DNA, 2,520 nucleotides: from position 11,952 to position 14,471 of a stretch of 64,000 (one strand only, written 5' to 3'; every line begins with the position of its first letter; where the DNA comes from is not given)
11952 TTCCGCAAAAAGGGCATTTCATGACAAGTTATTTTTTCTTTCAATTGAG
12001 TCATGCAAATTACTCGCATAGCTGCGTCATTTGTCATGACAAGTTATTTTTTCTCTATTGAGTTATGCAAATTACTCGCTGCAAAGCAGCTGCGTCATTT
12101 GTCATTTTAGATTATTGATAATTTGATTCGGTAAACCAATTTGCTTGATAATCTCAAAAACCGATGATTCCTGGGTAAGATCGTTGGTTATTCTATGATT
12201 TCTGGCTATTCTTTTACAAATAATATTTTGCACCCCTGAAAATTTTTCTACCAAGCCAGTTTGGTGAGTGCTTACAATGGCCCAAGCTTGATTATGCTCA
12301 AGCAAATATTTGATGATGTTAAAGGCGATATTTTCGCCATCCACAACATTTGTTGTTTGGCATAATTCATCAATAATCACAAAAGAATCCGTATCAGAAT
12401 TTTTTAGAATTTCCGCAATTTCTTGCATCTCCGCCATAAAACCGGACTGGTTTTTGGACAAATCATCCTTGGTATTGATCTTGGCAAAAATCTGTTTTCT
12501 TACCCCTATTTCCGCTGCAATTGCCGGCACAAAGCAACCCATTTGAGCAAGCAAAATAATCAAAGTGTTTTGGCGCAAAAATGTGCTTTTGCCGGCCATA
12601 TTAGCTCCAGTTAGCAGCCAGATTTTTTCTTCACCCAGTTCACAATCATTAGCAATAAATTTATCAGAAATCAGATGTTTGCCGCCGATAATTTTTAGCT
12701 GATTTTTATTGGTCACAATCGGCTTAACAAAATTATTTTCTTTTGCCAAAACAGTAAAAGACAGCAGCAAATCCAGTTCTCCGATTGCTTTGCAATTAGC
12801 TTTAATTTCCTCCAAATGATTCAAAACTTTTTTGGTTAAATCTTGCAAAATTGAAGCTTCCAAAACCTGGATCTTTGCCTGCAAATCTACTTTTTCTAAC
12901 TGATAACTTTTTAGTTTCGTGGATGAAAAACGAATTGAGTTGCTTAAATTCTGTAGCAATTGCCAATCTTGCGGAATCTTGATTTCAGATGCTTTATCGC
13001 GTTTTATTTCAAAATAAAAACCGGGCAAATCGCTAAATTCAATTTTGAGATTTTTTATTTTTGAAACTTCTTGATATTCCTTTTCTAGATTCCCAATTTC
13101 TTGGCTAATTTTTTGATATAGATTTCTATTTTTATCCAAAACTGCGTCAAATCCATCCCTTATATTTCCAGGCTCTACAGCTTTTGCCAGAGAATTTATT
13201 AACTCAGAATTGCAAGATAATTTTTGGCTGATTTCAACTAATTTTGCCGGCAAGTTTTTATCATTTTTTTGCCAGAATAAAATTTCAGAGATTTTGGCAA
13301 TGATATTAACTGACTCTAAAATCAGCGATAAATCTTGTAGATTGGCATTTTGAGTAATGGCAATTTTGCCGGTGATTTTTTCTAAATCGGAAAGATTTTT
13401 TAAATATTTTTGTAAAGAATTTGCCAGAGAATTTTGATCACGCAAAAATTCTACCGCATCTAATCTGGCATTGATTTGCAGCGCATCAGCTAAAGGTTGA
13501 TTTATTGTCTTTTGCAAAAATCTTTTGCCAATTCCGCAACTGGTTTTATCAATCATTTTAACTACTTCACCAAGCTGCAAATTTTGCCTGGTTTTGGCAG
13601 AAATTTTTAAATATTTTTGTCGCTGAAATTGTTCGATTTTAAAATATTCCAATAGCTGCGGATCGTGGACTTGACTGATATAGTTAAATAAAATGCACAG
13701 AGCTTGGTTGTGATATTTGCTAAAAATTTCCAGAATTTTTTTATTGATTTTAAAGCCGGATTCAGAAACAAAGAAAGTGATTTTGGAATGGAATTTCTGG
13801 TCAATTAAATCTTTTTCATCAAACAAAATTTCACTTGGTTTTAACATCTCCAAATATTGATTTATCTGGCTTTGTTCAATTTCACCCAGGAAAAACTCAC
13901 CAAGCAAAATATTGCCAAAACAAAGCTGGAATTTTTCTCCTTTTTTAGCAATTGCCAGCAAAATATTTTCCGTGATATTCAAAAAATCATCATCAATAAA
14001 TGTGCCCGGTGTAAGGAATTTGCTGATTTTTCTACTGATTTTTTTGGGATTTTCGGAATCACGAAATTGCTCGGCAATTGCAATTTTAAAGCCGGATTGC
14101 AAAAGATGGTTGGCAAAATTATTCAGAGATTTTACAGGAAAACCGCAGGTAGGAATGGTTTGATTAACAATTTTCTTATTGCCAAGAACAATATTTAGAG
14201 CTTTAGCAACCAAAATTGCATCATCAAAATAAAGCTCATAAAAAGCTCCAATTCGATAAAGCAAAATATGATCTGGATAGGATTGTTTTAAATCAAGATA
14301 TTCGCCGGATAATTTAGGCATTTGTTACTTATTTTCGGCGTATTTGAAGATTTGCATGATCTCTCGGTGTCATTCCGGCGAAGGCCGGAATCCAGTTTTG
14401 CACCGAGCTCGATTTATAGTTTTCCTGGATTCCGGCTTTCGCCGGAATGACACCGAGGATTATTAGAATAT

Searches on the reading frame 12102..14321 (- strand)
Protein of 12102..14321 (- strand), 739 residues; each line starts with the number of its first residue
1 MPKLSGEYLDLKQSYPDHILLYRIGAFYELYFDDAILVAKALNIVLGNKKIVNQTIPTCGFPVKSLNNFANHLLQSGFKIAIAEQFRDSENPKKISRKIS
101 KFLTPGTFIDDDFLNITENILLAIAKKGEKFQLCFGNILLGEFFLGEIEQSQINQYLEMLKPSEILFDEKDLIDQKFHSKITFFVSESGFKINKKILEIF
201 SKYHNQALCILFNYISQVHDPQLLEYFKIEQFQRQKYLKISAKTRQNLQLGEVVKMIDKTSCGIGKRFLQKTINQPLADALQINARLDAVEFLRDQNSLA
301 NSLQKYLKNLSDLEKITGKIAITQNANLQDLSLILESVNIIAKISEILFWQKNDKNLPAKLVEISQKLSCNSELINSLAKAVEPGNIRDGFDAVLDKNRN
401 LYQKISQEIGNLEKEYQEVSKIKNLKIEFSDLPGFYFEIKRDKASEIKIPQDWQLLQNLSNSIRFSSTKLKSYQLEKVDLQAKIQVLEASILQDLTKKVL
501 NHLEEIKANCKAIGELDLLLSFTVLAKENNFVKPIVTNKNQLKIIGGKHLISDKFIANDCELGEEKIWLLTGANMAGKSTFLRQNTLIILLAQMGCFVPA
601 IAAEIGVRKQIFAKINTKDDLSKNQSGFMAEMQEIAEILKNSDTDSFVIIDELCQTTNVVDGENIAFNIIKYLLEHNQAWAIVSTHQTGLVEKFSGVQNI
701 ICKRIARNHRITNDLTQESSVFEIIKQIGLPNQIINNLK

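Call 9: find_encoding_contigs(protein=window:12102-14321:-, flank=10000, max_places=2)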
Protein window:12102-14321:- (739 aa): 2 contigs read that carry it; 1 place shown.
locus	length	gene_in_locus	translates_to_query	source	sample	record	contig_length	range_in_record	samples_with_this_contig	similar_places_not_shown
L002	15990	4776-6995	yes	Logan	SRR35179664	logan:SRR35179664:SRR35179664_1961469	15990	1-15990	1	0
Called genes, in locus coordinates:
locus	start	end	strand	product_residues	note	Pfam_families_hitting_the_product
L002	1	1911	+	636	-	?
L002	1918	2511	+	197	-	PF01863:YgjP-like, PF08325:WLM (weak)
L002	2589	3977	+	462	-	PF02233:PNTB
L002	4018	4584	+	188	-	PF08207:EFP_N, PF01132:EFP, PF09285:Elong-fact-P_C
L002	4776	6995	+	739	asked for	PF01624:MutS_I, PF05192:MutS_III, PF05190:MutS_IV, PF00488:MutS_V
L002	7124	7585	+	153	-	PF22811:Zn_ribbon_NrdR, PF03477:ATP-cone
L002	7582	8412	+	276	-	PF03167:UDG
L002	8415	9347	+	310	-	PF13393:tRNA-synt_His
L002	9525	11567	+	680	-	PF12796:Ank_2, PF13606:Ank_3 (faint), PF13637:Ank_4, PF13857:Ank_5 (faint), PF00023:Ank (weak), PF13637:Ank_4 (weak)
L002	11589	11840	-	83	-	PF01722:BolA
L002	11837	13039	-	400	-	PF21016:RlmN_N, PF04055:Radical_SAM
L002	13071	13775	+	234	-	PF11967:RecO_N, PF02565:RecO_C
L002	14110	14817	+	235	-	PF00561:Abhydrolase_1, PF12697:Abhydrolase_6, PF12146:Hydrolase_4 (faint)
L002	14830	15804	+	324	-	PF00696:AA_kinase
